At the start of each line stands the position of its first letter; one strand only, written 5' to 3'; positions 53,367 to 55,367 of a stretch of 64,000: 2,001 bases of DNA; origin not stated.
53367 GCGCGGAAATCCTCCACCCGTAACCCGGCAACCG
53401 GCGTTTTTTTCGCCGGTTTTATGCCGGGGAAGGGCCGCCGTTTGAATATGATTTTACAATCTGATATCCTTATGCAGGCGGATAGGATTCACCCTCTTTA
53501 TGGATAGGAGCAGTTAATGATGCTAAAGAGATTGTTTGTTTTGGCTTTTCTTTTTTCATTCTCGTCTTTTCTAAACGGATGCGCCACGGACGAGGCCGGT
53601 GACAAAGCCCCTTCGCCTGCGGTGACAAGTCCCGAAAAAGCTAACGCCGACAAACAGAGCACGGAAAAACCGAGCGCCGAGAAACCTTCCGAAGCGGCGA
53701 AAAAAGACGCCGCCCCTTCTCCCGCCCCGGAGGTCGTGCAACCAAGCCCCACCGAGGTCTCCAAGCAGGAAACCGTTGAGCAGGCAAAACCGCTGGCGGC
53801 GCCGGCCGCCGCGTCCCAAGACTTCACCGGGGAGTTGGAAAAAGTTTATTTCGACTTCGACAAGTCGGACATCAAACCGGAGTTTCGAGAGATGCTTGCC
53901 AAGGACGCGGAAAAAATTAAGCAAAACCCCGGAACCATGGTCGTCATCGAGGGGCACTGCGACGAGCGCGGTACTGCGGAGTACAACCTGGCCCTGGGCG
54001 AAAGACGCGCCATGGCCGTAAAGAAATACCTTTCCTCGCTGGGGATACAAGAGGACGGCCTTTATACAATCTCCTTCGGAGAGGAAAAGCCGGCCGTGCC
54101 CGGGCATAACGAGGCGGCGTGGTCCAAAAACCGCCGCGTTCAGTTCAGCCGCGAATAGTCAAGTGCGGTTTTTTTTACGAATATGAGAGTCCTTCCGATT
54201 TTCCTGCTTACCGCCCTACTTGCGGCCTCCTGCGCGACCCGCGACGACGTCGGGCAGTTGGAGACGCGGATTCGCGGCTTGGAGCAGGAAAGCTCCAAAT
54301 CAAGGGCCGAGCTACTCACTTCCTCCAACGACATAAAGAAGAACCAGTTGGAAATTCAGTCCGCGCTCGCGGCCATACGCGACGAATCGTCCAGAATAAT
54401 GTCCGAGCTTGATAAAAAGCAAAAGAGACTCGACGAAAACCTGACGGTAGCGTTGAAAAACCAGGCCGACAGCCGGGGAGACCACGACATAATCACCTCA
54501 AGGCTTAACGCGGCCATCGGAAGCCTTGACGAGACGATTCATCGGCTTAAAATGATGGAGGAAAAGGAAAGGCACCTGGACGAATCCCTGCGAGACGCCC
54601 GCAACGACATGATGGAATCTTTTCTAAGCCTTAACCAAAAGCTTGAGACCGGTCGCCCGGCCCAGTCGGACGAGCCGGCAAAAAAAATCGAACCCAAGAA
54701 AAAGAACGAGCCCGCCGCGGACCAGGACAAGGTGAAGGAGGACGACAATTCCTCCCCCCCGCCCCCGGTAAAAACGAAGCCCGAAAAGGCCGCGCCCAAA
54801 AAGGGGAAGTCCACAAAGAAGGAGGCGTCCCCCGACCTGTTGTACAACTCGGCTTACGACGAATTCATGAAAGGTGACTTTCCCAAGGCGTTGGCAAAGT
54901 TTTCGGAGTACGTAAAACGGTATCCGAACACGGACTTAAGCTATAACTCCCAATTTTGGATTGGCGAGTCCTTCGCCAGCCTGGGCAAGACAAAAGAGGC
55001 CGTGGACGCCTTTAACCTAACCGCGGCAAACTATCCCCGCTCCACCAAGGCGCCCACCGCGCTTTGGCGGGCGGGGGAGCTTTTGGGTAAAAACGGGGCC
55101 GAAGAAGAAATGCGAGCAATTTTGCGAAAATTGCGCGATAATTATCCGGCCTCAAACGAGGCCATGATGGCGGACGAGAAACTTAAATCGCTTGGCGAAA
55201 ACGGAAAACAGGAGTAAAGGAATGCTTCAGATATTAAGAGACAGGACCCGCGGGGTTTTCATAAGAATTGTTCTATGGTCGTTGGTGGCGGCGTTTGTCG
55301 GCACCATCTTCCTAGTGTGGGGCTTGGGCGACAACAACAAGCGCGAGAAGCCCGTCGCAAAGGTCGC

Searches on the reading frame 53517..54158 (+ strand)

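Call 73: search_protein_families(library=pfam, proteins=[window:53517-54158:+], max_evalue=0.001)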
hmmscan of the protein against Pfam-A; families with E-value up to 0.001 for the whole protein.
window:53517-54158:+ (213 aa): 1 family
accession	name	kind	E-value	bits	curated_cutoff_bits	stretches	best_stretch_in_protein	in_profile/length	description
PF00691.25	OmpA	-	3.7e-20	72.5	27.2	1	111-206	1-98/98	OmpA family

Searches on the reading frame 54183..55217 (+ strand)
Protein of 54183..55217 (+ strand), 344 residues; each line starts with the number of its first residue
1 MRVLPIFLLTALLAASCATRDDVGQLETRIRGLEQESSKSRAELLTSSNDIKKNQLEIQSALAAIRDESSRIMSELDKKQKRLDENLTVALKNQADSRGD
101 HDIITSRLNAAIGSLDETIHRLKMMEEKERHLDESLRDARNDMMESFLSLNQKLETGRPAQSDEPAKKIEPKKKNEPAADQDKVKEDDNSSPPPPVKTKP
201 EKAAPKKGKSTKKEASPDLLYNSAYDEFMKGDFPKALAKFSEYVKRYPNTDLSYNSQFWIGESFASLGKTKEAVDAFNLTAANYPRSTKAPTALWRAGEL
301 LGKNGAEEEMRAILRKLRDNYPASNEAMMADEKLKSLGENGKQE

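Call 54: search_protein_families(library=pfam, proteins=[window:54183-55217:+], max_evalue=0.00001)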
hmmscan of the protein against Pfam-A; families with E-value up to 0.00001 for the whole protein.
window:54183-55217:+ (344 aa): 3 families
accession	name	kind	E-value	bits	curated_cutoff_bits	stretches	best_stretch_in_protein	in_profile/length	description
PF13174.12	TPR_6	-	2.8e-15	56.2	26.3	0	256-287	2-33/33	Tetratricopeptide repeat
PF13432.12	TPR_16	-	1.3e-06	29.1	32.7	0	224-286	4-63/65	Tetratricopeptide repeat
PF13428.12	TPR_14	-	1.4e-06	28.8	23.5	0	292-329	2-39/44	Tetratricopeptide repeat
